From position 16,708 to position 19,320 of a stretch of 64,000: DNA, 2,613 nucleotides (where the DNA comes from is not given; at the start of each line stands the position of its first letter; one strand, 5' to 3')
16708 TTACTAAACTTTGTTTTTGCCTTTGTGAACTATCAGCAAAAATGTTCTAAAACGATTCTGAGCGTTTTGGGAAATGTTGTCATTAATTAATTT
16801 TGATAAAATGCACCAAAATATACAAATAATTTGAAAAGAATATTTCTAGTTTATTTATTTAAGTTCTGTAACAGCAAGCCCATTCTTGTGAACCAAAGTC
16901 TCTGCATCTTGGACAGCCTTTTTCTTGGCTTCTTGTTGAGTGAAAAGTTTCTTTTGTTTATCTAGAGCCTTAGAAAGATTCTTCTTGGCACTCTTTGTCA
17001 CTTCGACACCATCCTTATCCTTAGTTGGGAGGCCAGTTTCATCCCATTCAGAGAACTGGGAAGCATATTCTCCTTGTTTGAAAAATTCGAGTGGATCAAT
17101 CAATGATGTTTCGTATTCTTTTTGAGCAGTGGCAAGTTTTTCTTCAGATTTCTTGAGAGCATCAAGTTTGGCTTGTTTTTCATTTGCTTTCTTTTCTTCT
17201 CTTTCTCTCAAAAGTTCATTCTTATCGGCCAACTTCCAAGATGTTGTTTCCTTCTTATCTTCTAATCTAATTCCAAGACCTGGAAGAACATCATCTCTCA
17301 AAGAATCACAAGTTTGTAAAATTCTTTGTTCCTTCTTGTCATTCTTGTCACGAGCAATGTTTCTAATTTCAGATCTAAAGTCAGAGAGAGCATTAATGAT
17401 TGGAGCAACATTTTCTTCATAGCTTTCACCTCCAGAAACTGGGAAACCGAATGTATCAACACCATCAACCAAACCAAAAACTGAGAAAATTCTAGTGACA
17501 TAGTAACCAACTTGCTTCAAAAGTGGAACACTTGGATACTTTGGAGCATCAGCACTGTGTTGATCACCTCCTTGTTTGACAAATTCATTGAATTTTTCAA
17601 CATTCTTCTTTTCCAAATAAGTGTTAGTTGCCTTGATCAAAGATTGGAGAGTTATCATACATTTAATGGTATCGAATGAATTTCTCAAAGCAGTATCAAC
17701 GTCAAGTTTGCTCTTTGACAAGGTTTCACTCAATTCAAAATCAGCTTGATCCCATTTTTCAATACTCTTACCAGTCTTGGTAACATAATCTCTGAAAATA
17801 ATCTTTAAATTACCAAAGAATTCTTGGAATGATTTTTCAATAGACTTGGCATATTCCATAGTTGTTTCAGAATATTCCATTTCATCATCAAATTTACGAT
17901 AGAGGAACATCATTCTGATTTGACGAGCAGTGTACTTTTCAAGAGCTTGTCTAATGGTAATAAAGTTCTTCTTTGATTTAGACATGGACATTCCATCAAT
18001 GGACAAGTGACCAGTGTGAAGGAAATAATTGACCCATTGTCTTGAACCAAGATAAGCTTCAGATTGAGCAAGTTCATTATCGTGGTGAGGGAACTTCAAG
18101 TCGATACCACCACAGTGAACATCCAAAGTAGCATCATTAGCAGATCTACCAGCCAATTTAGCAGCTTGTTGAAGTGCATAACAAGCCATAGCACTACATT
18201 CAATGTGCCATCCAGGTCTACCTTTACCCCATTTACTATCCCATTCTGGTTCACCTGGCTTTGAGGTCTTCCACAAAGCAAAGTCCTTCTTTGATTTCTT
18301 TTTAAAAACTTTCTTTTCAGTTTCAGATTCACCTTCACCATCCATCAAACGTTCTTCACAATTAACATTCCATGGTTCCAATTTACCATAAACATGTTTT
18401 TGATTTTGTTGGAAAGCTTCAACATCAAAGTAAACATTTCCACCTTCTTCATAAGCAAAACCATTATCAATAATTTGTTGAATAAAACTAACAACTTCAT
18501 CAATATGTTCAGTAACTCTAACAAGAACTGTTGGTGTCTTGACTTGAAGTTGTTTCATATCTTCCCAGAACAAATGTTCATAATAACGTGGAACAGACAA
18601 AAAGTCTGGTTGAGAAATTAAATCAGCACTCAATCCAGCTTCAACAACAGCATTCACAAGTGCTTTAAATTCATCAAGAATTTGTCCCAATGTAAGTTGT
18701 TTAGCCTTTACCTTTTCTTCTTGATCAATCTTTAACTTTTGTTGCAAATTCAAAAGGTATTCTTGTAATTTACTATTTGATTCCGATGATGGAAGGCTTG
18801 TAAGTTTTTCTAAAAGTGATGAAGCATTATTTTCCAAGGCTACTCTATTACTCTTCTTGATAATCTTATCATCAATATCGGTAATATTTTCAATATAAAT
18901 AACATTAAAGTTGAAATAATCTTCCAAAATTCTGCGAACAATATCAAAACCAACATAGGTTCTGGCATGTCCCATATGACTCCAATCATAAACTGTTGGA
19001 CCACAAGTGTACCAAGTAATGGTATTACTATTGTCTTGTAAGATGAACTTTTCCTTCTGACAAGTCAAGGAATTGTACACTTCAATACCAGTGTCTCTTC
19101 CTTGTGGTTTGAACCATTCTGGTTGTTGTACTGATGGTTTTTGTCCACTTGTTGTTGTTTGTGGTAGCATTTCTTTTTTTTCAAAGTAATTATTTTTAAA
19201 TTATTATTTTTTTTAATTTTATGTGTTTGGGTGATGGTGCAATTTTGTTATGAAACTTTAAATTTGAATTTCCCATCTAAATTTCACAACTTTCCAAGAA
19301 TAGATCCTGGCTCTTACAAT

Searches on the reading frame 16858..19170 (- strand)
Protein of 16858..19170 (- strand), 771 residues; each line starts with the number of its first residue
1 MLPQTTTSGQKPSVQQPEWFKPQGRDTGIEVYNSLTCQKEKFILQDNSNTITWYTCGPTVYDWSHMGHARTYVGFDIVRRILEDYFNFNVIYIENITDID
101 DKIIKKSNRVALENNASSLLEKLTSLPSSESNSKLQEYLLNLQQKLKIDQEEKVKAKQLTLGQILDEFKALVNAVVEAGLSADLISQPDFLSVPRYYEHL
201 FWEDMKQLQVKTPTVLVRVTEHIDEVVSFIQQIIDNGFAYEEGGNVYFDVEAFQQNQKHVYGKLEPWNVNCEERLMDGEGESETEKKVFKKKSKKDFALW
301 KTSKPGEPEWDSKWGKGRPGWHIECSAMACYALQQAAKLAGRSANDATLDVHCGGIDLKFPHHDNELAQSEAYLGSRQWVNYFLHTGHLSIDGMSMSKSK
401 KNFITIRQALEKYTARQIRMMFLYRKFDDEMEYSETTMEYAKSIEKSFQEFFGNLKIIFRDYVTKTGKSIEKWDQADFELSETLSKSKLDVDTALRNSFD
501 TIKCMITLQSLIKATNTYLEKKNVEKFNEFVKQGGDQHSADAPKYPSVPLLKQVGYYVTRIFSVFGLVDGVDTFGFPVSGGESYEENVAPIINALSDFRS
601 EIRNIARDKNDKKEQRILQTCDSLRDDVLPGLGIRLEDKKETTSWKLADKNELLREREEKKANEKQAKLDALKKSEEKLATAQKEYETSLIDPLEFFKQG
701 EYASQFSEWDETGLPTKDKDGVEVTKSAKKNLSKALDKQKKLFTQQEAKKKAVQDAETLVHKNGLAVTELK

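Call 19: list_cluster_members(proteins=[window:16858-19170:-, window:22879-24273:+, window:9880-10704:+, window:58489-59631:-, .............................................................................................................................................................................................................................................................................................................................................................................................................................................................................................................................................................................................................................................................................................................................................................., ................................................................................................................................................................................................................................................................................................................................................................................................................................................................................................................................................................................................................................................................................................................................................])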
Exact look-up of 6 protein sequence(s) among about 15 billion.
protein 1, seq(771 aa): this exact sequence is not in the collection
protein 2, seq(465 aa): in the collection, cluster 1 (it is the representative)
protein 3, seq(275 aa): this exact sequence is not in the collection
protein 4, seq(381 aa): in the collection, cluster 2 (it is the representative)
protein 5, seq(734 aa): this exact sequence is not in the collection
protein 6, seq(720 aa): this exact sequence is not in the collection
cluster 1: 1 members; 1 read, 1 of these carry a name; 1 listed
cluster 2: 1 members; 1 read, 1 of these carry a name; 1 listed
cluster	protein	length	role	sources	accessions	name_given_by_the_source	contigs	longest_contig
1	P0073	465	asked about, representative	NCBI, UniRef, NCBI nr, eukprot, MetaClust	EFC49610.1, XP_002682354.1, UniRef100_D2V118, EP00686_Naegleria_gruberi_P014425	predicted protein [Naegleria gruberi] | O-phosphoseryl-tRNA(Sec) selenium transferase n=1 Tax=Naegleria gruberi TaxID=5762 ... | uncharacterized protein NAEGRDRAFT_60240 [Naegleria gruberi]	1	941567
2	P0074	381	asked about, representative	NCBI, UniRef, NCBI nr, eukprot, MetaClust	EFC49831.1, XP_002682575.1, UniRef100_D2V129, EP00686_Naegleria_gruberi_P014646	predicted protein [Naegleria gruberi] | Predicted protein n=1 Tax=Naegleria gruberi TaxID=5762 RepID=D2V129_NAEGR | uncharacterized protein NAEGRDRAFT_45841 [Naegleria gruberi]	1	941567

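Call 22: find_encoding_contigs(protein=P0074, flank=10000, max_places=2)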
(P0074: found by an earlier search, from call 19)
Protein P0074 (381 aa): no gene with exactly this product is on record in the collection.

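Call 23: find_encoding_contigs(protein=P0073, flank=10000, max_places=2)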
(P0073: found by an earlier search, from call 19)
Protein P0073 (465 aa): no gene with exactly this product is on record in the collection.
